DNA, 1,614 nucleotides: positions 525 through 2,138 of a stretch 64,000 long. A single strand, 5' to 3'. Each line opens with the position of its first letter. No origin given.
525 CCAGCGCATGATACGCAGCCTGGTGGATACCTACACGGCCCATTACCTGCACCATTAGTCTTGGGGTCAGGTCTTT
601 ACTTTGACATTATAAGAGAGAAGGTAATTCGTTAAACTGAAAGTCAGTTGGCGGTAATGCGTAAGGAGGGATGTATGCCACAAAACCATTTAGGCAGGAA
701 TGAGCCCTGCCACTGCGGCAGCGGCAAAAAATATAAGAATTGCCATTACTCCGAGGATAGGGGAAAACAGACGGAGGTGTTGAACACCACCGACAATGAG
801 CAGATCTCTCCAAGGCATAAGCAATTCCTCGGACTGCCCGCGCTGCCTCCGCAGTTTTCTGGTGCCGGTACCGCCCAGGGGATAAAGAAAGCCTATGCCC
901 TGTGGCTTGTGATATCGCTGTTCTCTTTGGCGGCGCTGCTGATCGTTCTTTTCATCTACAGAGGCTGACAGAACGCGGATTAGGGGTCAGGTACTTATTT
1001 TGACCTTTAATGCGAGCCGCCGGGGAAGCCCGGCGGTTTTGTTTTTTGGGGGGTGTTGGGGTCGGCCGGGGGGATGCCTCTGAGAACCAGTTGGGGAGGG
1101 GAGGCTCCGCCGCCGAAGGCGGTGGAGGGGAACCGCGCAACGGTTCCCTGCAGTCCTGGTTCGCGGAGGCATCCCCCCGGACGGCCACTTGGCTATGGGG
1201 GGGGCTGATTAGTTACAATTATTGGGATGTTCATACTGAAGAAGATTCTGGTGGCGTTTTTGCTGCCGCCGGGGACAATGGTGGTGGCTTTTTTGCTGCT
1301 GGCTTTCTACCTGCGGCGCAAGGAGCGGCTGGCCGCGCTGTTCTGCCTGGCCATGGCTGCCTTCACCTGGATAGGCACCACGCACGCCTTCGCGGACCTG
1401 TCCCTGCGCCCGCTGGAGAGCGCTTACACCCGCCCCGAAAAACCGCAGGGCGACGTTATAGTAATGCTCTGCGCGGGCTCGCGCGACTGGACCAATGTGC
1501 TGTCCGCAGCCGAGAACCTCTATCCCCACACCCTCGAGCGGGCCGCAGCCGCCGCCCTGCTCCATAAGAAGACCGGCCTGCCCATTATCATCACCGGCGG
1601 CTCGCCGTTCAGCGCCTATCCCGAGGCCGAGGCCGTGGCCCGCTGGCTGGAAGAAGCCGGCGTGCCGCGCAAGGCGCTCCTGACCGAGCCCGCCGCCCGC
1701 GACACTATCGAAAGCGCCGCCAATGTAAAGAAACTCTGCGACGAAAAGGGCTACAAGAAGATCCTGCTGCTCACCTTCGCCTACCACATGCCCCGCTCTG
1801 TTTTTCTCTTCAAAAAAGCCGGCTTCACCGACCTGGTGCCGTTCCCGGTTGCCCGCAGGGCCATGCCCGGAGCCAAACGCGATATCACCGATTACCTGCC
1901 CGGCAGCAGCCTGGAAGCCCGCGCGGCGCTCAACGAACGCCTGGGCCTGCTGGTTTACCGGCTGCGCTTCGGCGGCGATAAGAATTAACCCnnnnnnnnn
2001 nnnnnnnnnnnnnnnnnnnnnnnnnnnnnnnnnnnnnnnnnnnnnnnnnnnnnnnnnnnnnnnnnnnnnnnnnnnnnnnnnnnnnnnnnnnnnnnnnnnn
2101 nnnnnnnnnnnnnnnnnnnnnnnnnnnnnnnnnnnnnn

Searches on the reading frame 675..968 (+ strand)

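Call 97: search_protein_families(library=pfam, proteins=[window:675-968:+], max_evalue=0.01)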
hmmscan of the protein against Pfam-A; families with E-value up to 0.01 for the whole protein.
window:675-968:+ (97 aa): 1 family
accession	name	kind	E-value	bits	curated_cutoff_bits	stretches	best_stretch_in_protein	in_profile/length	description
PF02810.21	SEC-C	-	6.3e-09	36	20.4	1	8-25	1-18/19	SEC-C motif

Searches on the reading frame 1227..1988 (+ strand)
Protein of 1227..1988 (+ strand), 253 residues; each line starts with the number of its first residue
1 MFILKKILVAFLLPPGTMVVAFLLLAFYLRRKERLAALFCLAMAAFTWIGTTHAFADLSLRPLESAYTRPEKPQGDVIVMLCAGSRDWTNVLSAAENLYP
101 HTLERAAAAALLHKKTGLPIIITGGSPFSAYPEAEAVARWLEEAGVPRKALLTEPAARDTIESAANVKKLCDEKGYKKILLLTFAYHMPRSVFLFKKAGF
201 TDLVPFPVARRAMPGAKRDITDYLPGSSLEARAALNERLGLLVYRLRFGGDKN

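Call 97: search_protein_families(library=pfam, proteins=[window:1227-1988:+], max_evalue=0.01)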
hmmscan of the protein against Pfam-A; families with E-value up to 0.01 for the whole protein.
window:1227-1988:+ (253 aa): 1 family
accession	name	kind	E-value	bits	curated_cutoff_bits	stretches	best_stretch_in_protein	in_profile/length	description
PF02698.23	DUF218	-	2.4e-27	95.9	27.6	1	76-239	1-132/133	DUF218 domain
